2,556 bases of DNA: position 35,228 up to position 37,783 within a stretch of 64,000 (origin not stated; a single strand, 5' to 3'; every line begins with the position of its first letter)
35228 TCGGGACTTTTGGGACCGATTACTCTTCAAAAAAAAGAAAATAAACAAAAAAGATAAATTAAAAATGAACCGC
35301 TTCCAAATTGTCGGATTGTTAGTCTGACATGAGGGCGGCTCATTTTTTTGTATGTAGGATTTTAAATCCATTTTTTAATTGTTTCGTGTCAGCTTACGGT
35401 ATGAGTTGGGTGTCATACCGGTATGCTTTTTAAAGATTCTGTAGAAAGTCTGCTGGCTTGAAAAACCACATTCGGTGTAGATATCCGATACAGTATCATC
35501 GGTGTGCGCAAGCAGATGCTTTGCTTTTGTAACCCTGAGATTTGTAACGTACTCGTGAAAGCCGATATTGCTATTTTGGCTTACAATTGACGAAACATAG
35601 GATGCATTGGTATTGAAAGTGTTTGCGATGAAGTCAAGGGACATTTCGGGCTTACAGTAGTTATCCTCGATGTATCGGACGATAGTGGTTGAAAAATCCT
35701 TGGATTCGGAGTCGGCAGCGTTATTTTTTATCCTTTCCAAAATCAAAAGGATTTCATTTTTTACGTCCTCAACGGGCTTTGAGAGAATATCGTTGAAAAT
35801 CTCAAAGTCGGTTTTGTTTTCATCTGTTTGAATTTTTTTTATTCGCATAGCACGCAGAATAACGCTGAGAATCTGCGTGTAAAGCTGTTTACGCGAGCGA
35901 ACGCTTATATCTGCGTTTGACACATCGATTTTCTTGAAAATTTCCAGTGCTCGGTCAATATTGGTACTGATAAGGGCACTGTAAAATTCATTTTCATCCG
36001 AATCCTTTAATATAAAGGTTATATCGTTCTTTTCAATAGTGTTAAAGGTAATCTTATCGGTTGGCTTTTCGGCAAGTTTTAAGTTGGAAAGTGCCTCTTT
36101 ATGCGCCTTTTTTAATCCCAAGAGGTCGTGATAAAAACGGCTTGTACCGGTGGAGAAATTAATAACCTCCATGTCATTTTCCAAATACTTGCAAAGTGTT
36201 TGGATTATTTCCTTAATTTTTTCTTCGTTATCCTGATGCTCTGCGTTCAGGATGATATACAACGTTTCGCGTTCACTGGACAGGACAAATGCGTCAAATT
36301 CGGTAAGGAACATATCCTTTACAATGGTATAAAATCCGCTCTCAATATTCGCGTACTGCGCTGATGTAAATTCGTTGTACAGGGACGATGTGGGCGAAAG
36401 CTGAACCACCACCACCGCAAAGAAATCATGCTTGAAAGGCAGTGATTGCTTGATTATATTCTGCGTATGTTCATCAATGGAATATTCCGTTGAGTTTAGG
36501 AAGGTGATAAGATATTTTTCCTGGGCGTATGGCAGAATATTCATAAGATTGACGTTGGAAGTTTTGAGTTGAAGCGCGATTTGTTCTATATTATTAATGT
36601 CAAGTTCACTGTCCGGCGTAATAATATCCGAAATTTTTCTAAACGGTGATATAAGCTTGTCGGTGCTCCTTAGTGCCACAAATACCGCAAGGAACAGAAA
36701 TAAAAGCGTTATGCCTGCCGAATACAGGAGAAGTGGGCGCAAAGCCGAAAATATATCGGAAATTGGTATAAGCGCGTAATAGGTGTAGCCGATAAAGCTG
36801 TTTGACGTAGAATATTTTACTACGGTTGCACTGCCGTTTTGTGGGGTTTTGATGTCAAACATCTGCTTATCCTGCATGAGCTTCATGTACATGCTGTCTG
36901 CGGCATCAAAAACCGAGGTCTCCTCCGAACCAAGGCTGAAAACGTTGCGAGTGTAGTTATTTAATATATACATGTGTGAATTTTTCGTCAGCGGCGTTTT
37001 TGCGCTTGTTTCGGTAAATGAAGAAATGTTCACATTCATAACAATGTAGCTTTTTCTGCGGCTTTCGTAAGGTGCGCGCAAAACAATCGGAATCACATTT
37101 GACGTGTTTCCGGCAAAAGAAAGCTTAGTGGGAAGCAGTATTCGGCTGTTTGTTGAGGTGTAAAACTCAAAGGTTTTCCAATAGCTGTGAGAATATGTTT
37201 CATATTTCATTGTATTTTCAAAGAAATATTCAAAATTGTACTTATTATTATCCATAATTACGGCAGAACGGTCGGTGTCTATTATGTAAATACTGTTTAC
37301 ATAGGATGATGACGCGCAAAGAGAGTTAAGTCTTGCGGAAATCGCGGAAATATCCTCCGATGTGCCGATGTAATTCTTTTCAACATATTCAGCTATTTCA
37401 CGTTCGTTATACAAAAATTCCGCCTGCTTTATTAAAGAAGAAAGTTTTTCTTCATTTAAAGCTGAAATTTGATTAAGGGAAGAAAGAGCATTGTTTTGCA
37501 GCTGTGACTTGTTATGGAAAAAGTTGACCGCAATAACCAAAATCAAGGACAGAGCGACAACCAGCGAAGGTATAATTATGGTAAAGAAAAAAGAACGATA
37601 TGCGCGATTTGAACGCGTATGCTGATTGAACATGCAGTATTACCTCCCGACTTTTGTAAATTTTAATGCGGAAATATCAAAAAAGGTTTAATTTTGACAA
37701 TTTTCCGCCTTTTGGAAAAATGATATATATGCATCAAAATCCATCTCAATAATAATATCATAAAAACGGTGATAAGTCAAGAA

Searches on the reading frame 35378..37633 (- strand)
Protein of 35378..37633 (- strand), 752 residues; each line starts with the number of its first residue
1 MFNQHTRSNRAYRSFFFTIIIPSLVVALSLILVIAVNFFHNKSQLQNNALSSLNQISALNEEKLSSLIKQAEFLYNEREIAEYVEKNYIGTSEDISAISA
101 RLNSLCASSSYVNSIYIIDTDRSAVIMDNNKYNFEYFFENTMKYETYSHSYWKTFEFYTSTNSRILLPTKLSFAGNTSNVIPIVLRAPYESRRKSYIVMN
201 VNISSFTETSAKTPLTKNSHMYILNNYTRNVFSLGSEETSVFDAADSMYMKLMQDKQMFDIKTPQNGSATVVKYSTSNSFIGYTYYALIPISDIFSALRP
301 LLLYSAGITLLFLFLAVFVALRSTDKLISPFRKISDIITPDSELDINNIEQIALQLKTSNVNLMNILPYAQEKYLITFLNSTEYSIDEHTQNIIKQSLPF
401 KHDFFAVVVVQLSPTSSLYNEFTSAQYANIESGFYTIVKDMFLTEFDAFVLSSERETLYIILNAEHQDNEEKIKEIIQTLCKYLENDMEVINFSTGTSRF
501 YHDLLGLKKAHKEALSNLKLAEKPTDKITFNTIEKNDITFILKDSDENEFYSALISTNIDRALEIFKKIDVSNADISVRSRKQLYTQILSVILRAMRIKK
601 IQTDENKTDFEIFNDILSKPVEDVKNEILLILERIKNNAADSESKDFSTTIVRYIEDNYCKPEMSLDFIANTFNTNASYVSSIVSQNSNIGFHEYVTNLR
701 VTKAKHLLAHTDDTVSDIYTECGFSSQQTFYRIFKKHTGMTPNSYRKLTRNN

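Call 84: search_protein_families(library=pfam, proteins=[window:35378-37633:-], max_evalue=0.0001)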
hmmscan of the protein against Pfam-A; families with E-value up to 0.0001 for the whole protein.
window:35378-37633:- (752 aa): 3 families
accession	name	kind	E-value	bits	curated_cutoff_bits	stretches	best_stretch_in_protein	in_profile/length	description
PF12833.13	HTH_18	-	1.1e-21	77.3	33.6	1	669-747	1-79/80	Helix-turn-helix domain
PF00165.29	HTH_AraC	-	1.6e-14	54.1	26.6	1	709-747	2-42/42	Bacterial regulatory helix-turn-helix proteins, AraC family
PF17853.6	GGDEF_2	-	2.4e-05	25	24.5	1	405-516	23-112/116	GGDEF-like domain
